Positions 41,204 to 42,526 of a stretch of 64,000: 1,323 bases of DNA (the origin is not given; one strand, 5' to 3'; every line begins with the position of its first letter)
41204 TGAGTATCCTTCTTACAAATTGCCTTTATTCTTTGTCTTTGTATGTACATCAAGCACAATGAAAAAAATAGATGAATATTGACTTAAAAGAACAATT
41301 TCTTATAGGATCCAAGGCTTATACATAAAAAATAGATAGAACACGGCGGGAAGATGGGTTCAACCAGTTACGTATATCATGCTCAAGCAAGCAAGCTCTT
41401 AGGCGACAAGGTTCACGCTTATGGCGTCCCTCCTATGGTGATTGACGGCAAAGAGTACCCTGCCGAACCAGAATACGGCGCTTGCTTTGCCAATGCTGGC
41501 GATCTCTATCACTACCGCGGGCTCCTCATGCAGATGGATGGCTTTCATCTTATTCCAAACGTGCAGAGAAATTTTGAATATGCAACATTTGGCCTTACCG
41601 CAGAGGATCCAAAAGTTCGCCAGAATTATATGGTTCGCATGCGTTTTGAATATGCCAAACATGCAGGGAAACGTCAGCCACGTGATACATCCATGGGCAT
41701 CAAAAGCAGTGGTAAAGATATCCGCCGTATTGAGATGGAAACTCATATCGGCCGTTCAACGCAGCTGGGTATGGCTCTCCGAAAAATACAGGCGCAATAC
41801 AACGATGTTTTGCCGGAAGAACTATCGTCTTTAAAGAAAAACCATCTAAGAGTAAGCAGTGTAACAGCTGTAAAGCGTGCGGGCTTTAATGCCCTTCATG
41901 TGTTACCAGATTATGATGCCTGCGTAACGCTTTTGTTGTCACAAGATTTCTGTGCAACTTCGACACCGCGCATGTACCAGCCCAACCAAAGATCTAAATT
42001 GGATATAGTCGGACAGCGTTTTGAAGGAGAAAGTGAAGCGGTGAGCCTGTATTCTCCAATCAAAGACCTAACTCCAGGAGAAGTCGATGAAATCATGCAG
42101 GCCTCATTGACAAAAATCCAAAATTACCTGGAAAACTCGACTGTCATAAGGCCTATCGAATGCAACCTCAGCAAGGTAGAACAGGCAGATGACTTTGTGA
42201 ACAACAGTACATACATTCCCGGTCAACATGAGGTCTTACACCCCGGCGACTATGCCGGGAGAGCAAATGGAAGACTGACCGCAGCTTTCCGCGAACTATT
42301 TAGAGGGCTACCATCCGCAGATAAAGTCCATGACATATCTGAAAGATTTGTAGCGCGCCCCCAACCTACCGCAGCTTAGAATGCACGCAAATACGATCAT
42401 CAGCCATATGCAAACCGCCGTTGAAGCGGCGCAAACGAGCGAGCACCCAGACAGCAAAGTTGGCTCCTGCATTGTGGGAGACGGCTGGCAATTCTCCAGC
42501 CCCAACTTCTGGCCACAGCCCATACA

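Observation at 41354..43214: Two-gene cassette (unknown 341-aa protein plus extended dCMP-deaminase-fold protein) inserted antiparallel between lpdA and sucB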

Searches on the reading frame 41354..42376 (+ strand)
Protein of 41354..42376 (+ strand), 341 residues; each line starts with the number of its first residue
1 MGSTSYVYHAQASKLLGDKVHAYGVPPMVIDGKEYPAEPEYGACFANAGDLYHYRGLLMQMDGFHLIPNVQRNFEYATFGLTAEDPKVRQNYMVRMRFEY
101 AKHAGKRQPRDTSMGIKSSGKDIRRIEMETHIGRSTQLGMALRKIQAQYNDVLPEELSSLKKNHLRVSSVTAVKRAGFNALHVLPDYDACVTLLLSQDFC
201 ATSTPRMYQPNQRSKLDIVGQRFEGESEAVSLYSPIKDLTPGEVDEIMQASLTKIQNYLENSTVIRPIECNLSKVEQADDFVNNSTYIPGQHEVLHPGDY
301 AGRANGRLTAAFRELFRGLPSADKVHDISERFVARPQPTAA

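Call 3: search_protein_families(library=pfam, proteins=[window:41354-42376:+], max_evalue=1)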
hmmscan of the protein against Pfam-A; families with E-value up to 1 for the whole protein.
window:41354-42376:+ (341 aa): 0 families

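Call 4: search_protein_families(library=ncbifam, proteins=[window:41354-42376:+], max_evalue=1)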
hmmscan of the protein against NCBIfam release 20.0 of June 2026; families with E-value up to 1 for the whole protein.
window:41354-42376:+ (341 aa): 0 families

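Call 5: search_protein_families(library=padloc, proteins=[window:41354-42376:+], max_evalue=1)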
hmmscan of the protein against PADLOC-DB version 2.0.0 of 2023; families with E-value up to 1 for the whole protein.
window:41354-42376:+ (341 aa): 0 families

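Call 6: search_protein_families(library=phrogs, proteins=[window:41354-42376:+], max_evalue=1)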
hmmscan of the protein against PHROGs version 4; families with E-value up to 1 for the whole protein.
window:41354-42376:+ (341 aa): 1 family
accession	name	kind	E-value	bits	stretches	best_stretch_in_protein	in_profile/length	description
phrog_25198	-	unknown function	0.11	13.9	1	230-279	46-96/107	-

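Call 7: find_homologous_proteins(query=window:41354-42376:+)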
Query window:41354-42376:+ (341 aa): 1 proteins with E <= 0.001 among 1536 candidates.
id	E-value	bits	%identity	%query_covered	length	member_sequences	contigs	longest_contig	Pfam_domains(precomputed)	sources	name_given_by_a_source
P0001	1.8e-228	775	100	100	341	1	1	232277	-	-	-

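Call 20: search_protein_representatives(protein=window:41354-42376:+)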
Query: 341 residues. Proteins with E-value up to 0.001 (for the whole library): 27; up to 1e-10: 16; up to 1e-30: 2. The best 27 are listed.
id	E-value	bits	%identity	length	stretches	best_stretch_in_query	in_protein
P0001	5.6e-229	775.4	100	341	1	1-341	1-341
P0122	7.9e-57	209.7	41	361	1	16-286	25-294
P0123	3.1e-25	105.9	34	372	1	36-268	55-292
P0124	2.0e-19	86.8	33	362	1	15-262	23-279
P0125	8.1e-19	84.8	30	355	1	9-308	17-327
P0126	5.1e-17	78.9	32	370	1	31-274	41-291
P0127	4.3e-16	75.9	33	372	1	33-239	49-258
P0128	8.7e-16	74.9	30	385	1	9-278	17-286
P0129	5.7e-15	72.2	30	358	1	31-330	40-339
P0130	3.4e-14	69.6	31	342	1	38-296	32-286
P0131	7.7e-14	68.5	26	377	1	20-328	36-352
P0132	2.7e-13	66.7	28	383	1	15-259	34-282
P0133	3.2e-13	66.4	29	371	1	33-286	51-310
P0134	6.8e-13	65.4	28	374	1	18-252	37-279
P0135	1.6e-12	64.2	25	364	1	9-261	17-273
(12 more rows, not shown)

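Call 25: search_solved_structures(query=A1, max_evalue=10, show_alignments=3)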
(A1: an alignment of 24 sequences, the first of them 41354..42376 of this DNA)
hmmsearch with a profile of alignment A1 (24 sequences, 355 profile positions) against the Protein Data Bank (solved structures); distinct sequences matched with E-value up to 10: 4.
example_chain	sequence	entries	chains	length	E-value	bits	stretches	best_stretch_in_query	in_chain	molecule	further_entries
1mg7_A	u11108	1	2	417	0.076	15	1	254-343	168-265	early switch protein xol-1 2.2k splice form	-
3ihq_B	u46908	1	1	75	0.47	12.4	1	163-197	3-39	DNA-directed RNA polymerase subunit alpha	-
8oix_N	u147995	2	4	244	1.9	10.4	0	60-109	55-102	Family T1, proteasome beta subunit, threonine peptidase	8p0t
8pun_A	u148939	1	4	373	2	10.4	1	163-208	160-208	NADPH dehydrogenase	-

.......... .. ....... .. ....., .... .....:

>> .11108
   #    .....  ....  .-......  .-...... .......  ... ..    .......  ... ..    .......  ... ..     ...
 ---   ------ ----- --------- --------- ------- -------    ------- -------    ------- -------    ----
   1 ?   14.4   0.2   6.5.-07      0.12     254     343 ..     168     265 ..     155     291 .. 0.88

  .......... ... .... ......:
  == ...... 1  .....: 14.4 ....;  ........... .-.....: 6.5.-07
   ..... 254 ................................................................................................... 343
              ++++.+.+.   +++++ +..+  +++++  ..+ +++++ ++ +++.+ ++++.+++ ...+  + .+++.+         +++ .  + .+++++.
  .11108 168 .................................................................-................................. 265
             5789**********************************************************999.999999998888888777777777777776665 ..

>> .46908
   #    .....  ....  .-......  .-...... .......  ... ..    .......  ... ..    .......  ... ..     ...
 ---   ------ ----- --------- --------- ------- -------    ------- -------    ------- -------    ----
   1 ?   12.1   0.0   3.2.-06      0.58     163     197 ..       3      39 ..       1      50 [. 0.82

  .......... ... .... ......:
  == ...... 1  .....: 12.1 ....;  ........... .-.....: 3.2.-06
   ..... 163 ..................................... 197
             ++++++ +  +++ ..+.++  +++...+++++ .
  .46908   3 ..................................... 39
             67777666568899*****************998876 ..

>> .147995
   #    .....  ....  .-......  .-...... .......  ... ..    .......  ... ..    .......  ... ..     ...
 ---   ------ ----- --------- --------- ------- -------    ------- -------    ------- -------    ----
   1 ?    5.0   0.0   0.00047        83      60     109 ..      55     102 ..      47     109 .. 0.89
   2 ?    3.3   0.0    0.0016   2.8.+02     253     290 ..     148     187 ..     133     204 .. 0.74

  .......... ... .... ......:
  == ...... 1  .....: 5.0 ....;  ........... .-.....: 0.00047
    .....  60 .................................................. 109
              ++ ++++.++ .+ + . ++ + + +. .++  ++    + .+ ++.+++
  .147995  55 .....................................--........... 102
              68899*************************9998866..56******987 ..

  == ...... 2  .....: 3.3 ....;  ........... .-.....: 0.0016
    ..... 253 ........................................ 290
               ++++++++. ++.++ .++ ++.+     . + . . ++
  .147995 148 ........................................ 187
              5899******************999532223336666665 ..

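Call 26: search_protein_families(library=pfam, alignment_id=A1, max_evalue=1)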
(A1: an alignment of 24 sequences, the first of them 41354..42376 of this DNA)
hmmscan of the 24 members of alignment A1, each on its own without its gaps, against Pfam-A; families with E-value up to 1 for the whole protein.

A. member 1, window:41354-42376:+ (341 aa): 0 families

B. families by the number of members that match (of 24 scanned): 12 families
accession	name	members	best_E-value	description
PF12631.12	MnmE_helical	1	0.03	MnmE helical domain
PF09778.15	Guanylate_cyc_2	1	0.062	Guanylylate cyclase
PF17991.7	Thioredoxin_10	1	0.091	Thioredoxin like C-terminal domain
PF09313.17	DUF1971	1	0.13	Domain of unknown function (DUF1971)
PF01105.29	EMP24_GP25L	1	0.19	emp24/gp25L/p24 family/GOLD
PF12700.13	HlyD_2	1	0.2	HlyD family secretion protein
PF15507.11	DUF4649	1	0.21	Domain of unknown function (DUF4649)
PF04454.18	Linocin_M18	1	0.22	Encapsulating protein for peroxidase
PF04568.17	IATP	1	0.28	Mitochondrial ATPase inhibitor, IATP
PF19360.4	TadB_TadC_N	1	0.29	TadB/TadC N-terminal domain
PF12557.13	Co_AT_N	1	0.42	Cob(I)alamin adenosyltransferase N terminal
PF04405.19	ScdA_N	1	0.43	Domain of Unknown function (DUF542)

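Call 37: predict_structure(alignment_id=A1)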
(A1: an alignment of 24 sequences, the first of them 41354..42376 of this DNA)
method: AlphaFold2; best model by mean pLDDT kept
length: 341 residues; sequences in the alignment: 24
mean_pLDDT: 90.6   pTM: 0.89
mean pLDDT of the five models: 90.6, 90.4, 90.0, 89.9, 89.2
residues with pLDDT >= 90: 263; 70-90: 54; 50-70: 17; < 50: 7
segments of 3 or more residues with pLDDT < 50: 336-341
pLDDT, mean of each block of 10 residues (from residue 1): 78 94 95 93 96 95 94 95 96 94 77 95 91 92 97 95 96 97 98 98 91 88 98 98 97 96 91 96 80 80 64 90 94 56 39
secondary structure, 60 per line:
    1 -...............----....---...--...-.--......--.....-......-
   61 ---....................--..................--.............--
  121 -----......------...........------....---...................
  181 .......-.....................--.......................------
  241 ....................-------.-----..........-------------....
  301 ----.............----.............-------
elements in order: H2-16 E21-24 E28-30 E33-35 E40-45 H48-52 H54-59 E64-83 H86-91 E92-103 E106-118 E126-131 H138-148 H155-158 E165-184 E189-209 E212-234 H241-260 H274-283 H297-300 H305-317 H322-334

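Call 40: fold_search(model_id=the predicted structure, library=pdb)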
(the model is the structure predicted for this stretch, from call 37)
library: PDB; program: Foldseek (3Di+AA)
matches with E <= 10: 970; with E <= 0.001: 10
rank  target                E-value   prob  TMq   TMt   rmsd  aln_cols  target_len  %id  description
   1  5a60                  2.4e-07  1.00  0.43  0.35  14.8       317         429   16  Crystal structure of full-length E. coli ygiF in complex with tripolyphosphate and two magnesium ions (released 2015-08-05)
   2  5a67                  8.9e-06  1.00  0.31  0.44   8.6       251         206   12  Crystal structure of AtTTM3 in complex with tripolyphosphate and manganese ion (form B) (released 2015-08-05)
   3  5a5y_A                1.1e-05  1.00  0.33  0.47   8.1       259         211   13  Crystal structure of AtTTM3 in complex with tripolyphosphate and magnesium ion (form A) (released 2015-08-05)
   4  3v85                  3.0e-05  1.00  0.32  0.46   8.7       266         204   13  1.9 Angstrom resolution crystal structure of the protein Q9SIY3 from Arabidopsis thaliana (released 2012-11-07)
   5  8h92_B                3.1e-05  1.00  0.30  0.44   9.1       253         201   12  Ziziphus jujuba adenylyl cyclase (released 2024-01-03)
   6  8h92_A                6.4e-05  1.00  0.29  0.43   9.8       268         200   10  Ziziphus jujuba adenylyl cyclase (released 2024-01-03)
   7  2hzm_B                3.7e-04  1.00  0.35  0.49   9.4       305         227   10  Structure of the Mediator head subcomplex Med18/20 (released 2006-09-12)
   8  7lbm_k                3.7e-04  1.00  0.32  0.51   7.1       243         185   10  Structure of the human Mediator-bound transcription pre-initiation complex (released 2021-03-24)
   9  2jmu_MODEL_1_A        3.9e-04  0.94  0.22  0.29  15.0       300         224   13  NMR structure of the mouse thiamine triphosphatase (released 2006-12-19)
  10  2een_A                7.2e-04  1.00  0.33  0.57   7.4       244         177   12  Structure of PH1819 protein from Pyrococcus Horikoshii OT3 (released 2007-08-21)
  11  5zyg                  2.3e-03  0.66  0.20  0.27  18.5       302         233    8  Crystal structure of CERT START domain in complex with compound B5 (released 2019-02-27)
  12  2hzm_A                3.3e-03  0.94  0.26  0.39  10.5       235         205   10  Structure of the Mediator head subcomplex Med18/20 (released 2006-09-12)
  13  5jjd_B                3.3e-03  0.47  0.18  0.24  19.3       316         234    8  crystal structure of the ceramide transfer protein PH and START domain complex (released 2017-07-05)
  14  3h3q_A                3.7e-03  0.54  0.20  0.26  19.4       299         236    9  Crystal structure of the CERT START domain in complex with HPA-13 (released 2010-03-02)
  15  3h3q_B                4.6e-03  0.57  0.20  0.27  19.4       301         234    8  Crystal structure of the CERT START domain in complex with HPA-13 (released 2010-03-02)
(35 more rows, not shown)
